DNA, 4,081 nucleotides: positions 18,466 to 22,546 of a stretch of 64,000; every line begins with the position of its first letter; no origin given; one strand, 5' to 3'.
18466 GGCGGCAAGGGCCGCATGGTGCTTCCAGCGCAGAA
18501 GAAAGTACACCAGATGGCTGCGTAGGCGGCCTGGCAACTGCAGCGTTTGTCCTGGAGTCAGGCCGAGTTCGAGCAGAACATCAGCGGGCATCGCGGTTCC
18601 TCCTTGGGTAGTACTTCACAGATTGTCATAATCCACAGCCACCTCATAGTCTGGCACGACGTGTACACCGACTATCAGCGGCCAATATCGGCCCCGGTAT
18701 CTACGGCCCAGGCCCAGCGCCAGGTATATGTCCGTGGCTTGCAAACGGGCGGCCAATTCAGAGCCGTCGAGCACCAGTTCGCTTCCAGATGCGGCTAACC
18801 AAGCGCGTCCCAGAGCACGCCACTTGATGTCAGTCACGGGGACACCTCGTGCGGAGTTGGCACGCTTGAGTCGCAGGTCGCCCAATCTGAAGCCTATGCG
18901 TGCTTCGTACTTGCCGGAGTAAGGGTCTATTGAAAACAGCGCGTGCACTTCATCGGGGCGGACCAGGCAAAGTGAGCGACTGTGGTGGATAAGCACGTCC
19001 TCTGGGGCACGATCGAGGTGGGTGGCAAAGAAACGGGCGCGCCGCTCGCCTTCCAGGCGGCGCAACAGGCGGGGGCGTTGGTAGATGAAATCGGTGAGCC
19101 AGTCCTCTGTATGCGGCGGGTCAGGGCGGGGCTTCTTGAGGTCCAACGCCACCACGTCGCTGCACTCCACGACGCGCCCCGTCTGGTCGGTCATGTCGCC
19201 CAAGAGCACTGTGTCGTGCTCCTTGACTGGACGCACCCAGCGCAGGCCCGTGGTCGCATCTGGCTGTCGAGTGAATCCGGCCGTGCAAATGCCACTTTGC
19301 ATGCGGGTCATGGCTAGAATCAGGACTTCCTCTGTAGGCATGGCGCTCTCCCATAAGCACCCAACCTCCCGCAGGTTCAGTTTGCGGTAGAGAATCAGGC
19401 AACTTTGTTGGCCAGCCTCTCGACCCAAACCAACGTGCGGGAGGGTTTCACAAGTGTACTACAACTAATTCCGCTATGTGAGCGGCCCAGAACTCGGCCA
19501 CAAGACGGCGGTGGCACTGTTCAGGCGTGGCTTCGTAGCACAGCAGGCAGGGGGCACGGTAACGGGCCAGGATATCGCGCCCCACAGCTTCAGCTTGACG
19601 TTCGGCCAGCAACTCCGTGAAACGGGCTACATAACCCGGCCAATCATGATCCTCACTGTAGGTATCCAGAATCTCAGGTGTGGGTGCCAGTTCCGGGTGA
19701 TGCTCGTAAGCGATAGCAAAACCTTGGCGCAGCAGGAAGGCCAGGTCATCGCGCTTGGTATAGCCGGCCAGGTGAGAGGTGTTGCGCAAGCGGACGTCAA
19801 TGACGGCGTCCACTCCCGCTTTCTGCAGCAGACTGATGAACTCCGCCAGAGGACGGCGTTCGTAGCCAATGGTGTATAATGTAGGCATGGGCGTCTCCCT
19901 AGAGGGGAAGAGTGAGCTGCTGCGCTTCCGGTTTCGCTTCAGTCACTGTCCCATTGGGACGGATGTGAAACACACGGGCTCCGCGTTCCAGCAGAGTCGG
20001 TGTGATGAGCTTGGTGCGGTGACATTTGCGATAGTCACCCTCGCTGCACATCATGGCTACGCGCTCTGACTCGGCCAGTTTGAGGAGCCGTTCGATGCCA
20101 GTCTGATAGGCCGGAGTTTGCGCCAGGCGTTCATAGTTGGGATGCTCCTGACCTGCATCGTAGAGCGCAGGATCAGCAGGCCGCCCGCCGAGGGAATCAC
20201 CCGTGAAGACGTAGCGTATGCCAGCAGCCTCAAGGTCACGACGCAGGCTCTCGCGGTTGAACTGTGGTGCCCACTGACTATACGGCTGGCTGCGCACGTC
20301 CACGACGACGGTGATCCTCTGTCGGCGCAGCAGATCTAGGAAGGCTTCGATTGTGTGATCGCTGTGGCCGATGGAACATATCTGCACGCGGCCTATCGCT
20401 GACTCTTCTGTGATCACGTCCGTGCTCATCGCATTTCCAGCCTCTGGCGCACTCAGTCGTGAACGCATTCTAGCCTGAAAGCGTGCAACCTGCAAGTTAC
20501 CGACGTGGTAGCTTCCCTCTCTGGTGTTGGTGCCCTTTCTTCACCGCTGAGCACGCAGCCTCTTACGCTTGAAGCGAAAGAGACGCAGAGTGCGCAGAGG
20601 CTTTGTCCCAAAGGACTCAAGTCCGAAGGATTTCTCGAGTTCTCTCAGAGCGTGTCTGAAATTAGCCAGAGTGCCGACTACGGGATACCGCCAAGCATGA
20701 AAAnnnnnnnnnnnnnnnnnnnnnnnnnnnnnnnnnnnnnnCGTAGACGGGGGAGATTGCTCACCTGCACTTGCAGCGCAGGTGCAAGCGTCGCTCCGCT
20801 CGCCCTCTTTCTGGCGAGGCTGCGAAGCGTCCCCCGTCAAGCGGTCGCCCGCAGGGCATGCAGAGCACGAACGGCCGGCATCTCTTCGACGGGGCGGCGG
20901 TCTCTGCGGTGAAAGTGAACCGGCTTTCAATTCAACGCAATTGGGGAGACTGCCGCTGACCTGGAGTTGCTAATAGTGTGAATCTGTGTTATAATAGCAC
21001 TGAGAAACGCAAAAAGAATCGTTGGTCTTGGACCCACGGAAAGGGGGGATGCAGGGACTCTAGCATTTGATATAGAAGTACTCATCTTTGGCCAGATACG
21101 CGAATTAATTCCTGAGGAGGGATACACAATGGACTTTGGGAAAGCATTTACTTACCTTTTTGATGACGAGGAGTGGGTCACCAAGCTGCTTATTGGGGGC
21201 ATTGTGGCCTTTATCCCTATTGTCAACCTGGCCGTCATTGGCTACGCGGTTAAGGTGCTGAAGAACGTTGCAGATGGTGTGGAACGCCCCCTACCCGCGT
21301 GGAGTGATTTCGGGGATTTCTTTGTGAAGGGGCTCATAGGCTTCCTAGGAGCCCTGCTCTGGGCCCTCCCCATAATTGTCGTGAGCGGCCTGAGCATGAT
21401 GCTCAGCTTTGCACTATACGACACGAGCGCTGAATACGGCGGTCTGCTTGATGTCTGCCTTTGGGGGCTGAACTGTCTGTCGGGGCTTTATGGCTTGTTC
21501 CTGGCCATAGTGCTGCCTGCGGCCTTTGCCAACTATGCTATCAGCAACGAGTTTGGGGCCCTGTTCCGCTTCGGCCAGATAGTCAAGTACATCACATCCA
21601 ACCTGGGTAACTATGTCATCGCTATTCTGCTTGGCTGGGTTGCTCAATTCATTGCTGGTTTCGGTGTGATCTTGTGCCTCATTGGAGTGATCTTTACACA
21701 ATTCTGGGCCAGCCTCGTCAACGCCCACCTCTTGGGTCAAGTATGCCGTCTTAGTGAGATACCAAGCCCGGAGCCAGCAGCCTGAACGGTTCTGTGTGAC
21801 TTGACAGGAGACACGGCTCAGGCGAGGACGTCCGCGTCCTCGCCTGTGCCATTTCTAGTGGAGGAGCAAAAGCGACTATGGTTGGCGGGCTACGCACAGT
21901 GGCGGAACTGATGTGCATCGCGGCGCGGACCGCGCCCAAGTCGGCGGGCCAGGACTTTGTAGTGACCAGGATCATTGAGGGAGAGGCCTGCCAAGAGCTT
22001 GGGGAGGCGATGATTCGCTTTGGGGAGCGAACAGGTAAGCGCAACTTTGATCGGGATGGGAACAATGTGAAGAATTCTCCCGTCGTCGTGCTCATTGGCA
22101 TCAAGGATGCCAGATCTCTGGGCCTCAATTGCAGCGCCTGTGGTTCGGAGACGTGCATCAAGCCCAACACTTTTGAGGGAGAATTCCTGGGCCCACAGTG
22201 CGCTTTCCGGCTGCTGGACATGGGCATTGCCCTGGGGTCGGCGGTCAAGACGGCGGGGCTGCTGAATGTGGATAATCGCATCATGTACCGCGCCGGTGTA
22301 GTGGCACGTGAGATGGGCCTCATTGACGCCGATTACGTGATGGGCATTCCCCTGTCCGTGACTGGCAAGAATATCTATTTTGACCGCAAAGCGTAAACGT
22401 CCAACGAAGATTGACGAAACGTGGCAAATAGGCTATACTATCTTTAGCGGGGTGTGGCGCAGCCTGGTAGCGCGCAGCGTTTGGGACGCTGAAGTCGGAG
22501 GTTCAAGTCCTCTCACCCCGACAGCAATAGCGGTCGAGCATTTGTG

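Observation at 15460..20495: Tight four-gene operon: DUF488, DUF488, a hypothetical protein, and a RecQ helicase with a 270-aa N-terminal TPR-like extension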

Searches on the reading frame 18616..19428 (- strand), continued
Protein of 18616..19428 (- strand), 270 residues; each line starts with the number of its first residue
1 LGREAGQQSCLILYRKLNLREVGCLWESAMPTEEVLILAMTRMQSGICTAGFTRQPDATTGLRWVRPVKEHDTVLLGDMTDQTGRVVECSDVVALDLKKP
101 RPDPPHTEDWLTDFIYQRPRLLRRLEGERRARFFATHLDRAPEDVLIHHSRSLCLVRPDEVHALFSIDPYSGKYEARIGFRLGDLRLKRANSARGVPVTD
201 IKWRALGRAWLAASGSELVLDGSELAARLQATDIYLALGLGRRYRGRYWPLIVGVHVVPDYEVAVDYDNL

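Call 89: find_related_loci(query=P0226, collection=metagenome_contigs, flank=6000)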
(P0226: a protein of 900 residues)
Query P0226 (900 aa) in metagenome_contigs; peptide patterns used: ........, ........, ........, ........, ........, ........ (x = any residue, [..] = any of these).
455 stretches matched a pattern; 426 encode a relative of the query (tblastn E <= 1e-3); the best 80 are kept; 80 distinct loci.
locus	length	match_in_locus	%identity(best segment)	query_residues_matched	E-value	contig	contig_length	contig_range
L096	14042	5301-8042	71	1-899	0e+0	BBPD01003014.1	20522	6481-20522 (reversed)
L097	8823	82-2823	67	1-900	0e+0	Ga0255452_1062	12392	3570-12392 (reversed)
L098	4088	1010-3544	70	1-850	0e+0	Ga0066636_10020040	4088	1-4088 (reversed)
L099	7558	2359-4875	62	1-845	0e+0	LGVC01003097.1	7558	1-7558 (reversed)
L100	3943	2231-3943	74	1-576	0e+0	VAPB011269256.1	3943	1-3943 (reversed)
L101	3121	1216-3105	63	1-627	0e+0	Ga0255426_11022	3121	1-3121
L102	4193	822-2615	54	248-840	0e+0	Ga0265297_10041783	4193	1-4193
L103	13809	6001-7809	51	253-856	0e+0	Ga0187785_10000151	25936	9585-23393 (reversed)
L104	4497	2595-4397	52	246-841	0e+0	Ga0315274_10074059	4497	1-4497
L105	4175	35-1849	52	246-845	0e+0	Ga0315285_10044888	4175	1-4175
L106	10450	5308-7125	52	246-846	0e+0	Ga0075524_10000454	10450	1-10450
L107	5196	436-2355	51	224-867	0e+0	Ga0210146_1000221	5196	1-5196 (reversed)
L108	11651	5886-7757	50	248-868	0e+0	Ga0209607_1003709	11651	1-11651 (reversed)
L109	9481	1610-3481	50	248-868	0e+0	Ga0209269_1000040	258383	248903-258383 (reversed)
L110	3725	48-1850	52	246-841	0e+0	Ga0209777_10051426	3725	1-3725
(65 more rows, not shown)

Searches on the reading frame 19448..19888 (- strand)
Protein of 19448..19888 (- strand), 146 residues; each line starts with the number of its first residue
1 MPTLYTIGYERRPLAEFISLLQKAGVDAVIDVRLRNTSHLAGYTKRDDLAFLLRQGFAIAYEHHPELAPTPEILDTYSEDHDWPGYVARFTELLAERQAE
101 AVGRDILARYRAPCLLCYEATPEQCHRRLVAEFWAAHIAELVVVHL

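Call 3: search_protein_families(library=pfam, proteins=[window:19448-19888:-], max_evalue=0.01)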
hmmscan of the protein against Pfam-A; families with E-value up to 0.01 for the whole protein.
window:19448-19888:- (146 aa): 2 families
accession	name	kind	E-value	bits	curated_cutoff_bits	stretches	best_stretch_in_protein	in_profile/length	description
PF04343.18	DUF488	-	1.6e-21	77.6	22.2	1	14-133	2-120/121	Domain of unknown function DUF488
PF22751.1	DUF488-N3a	-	3.5e-11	43.9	27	1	63-133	38-113/118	Active DUF488-N3 subclade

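Call 4: search_protein_families(library=padloc, proteins=[window:19448-19888:-], max_evalue=0.01)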
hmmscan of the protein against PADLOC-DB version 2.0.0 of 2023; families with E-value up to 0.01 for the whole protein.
window:19448-19888:- (146 aa): 4 families
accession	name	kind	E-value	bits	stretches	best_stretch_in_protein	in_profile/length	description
PDLC04658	PDC-M45C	-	4.5e-43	144.5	1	3-145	2-143/145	-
PDLC04505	PDC-M19A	-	4.3e-18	63.8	1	2-135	149-282/294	-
PDLC04504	PDC-M19A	-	1.3e-10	39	1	3-132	90-219/234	-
PDLC04657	PDC-M45B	-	1.3e-09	35.9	1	3-132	5-131/204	-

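Call 6: search_protein_families(library=ncbifam, proteins=[window:19448-19888:-], max_evalue=0.001)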
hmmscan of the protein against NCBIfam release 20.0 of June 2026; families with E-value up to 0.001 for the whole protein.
window:19448-19888:- (146 aa): 0 families

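Call 27: search_solved_structures(query=window:19448-19888:-, max_evalue=1)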
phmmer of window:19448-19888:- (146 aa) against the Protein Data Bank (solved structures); distinct sequences matched with E-value up to 1: 1.
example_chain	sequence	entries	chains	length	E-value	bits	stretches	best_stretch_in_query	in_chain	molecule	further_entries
4gba_A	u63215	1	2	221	0.058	16.7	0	74-109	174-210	DCN1-like protein 3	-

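Call 81: search_solved_structures(query=A4, max_evalue=10)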
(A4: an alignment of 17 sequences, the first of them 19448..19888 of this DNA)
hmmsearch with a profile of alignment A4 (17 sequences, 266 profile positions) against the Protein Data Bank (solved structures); distinct sequences matched with E-value up to 10: 2.
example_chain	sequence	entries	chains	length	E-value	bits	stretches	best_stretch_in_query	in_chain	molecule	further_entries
3fpp_A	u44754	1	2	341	2.8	10.7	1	159-241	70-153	Macrolide-specific efflux protein macA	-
5nik_D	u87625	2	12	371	3.3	10.5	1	159-241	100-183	Macrolide export protein MacA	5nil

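Call 88: search_protein_families(library=phrogs, proteins=[window:19448-19888:-], max_evalue=0.001)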
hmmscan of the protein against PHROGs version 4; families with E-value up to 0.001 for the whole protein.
window:19448-19888:- (146 aa): 2 families
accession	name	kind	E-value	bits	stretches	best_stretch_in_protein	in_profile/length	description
phrog_2450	-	unknown function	2.1e-12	48.3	1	61-140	70-155/346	-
phrog_14939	-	unknown function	6.7e-11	43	1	4-132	167-295/313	-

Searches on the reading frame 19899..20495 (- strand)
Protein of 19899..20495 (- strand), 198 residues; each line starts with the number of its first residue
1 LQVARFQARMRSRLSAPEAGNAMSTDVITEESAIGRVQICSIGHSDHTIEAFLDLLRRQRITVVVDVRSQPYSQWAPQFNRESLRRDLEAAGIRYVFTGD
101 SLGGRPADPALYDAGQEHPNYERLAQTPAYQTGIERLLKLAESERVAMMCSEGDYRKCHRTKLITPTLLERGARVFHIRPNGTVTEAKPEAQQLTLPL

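Call 3: search_protein_families(library=pfam, proteins=[window:19899-20495:-], max_evalue=0.01)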
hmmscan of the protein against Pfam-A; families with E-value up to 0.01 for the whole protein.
window:19899-20495:- (198 aa): 2 families
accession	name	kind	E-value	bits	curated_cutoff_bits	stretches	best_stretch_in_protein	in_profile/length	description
PF04343.18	DUF488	-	5.9e-26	91.9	22.2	1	48-163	1-117/121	Domain of unknown function DUF488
PF22751.1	DUF488-N3a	-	0.0016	19.2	27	1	127-168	73-114/118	Active DUF488-N3 subclade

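Call 4: search_protein_families(library=padloc, proteins=[window:19899-20495:-], max_evalue=0.01)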
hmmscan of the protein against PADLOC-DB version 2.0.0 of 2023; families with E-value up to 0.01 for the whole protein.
window:19899-20495:- (198 aa): 4 families
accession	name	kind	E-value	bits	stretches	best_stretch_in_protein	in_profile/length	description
PDLC04657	PDC-M45B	-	5.4e-55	184.1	1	38-194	5-159/204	-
PDLC04505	PDC-M19A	-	1.3e-16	58.9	1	25-163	137-277/294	-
PDLC04658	PDC-M45C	-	2.9e-09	34.9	1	38-164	2-128/145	-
PDLC04504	PDC-M19A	-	3e-09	34.6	1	37-164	89-218/234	-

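Call 6: search_protein_families(library=ncbifam, proteins=[window:19899-20495:-], max_evalue=0.001)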
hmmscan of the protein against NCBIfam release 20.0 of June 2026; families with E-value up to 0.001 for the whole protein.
window:19899-20495:- (198 aa): 0 families

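Call 88: search_protein_families(library=phrogs, proteins=[window:19899-20429:-], max_evalue=0.001)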
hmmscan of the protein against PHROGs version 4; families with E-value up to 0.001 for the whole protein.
window:19899-20429:- (176 aa): 0 families

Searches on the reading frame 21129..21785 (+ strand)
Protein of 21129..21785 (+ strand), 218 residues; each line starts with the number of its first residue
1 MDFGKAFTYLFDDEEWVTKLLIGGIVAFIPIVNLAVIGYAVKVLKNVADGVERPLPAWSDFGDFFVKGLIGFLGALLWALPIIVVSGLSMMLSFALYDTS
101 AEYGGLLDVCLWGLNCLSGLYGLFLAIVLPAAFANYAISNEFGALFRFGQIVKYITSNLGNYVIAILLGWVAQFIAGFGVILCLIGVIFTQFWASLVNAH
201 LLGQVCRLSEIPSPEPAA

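Call 3: search_protein_families(library=pfam, proteins=[window:21129-21785:+], max_evalue=0.01)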
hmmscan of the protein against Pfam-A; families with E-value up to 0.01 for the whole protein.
window:21129-21785:+ (218 aa): 2 families
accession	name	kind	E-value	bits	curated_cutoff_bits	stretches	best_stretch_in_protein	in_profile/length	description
PF13197.11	DUF4013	-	1.1e-24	87.5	26.9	1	23-184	2-167/168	Protein of unknown function (DUF4013)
PF20485.3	DUF6724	-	0.004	17.4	27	1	1-29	1-29/64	Family of unknown function (DUF6724)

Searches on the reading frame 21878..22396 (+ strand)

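Call 3: search_protein_families(library=pfam, proteins=[window:21878-22396:+], max_evalue=0.01)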
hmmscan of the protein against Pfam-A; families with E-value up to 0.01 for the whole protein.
window:21878-22396:+ (172 aa): 1 family
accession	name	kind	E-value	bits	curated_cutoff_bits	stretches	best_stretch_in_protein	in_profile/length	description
PF09918.14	DUF2148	-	2.7e-33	114.2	25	1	105-170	2-68/68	Uncharacterized protein containing a ferredoxin domain (DUF2148)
